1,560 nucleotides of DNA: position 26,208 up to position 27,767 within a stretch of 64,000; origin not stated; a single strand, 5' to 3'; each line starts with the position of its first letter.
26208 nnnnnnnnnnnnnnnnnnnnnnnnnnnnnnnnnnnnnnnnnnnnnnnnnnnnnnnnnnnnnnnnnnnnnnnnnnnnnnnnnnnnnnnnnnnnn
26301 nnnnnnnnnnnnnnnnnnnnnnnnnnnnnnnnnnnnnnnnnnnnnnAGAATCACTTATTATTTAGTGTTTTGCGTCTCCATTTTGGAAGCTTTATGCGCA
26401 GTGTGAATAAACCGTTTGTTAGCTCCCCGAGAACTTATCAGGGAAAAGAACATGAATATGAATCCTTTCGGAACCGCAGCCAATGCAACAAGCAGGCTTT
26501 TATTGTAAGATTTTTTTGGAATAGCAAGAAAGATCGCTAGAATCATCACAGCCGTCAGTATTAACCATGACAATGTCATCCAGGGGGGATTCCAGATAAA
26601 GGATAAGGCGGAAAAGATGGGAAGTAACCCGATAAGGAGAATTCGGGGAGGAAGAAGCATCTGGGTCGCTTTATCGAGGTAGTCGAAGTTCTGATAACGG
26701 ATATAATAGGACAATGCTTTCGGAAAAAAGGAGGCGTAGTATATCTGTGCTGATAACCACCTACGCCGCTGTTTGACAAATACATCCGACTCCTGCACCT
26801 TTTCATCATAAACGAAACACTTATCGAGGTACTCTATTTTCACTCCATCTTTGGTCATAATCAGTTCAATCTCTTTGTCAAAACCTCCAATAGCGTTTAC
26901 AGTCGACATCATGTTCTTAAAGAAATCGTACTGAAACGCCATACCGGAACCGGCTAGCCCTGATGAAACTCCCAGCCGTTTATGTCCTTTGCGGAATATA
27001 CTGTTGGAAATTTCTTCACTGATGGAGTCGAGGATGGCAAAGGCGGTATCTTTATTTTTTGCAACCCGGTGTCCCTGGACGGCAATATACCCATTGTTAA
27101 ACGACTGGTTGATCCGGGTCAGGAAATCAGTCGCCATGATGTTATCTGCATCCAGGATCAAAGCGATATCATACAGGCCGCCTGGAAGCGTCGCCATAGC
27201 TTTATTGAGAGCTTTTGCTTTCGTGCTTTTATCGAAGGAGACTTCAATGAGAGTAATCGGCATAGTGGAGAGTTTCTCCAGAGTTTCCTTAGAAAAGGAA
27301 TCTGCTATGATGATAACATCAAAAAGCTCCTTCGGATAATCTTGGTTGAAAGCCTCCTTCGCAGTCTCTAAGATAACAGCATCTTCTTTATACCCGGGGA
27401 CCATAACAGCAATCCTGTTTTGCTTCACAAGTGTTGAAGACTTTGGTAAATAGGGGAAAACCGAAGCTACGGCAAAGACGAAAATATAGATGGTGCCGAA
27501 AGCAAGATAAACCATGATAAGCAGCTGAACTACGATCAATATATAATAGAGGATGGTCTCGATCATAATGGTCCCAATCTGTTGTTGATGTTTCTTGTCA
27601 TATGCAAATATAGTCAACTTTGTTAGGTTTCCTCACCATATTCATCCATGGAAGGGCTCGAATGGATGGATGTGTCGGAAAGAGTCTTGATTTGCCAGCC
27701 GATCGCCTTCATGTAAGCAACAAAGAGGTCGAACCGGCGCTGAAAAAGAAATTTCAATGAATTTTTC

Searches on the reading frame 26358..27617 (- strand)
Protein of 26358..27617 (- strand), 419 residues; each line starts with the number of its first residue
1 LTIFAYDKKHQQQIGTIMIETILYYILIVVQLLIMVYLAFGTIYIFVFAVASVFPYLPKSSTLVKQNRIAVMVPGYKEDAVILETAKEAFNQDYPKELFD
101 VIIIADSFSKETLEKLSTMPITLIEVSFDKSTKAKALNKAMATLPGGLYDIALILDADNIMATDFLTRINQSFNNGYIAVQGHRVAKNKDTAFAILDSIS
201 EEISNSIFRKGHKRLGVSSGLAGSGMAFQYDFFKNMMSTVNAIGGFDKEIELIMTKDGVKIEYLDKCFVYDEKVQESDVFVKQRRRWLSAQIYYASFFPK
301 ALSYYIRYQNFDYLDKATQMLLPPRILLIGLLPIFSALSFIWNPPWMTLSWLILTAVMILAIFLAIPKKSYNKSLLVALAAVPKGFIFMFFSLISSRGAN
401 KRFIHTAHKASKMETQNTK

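Call 8: search_protein_families(library=ncbifam, proteins=[window:26358-27617:-], max_evalue=0.00001)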
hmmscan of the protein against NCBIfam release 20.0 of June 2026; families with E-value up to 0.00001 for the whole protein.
window:26358-27617:- (419 aa): 5 families
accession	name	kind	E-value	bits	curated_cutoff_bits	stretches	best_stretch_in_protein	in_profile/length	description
NF041865.1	EpsU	equivalog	1.2e-22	80.5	700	1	33-327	6-302/394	exopolysaccharide biosynthesis GT2 family glycosyltransferase EpsU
TIGR03937.1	PgaC_IcaA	equivalog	1.7e-10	40.4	422.3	1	28-192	6-171/407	poly-beta-1,6-N-acetyl-D-glucosamine synthase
TIGR04242.1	nodulat_NodC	equivalog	1.4e-07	30.8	550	0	33-192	17-176/395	chitooligosaccharide synthase NodC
TIGR03030.1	CelA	equivalog_domain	4.2e-06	25.1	699.1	0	36-168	96-248/714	UDP-forming cellulose synthase catalytic subunit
TIGR04182.1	glyco_TIGR04182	equivalog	4.7e-06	26.2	325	1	69-254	2-174/293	S-layer glycoprotein N-glycosyltransferase AglJ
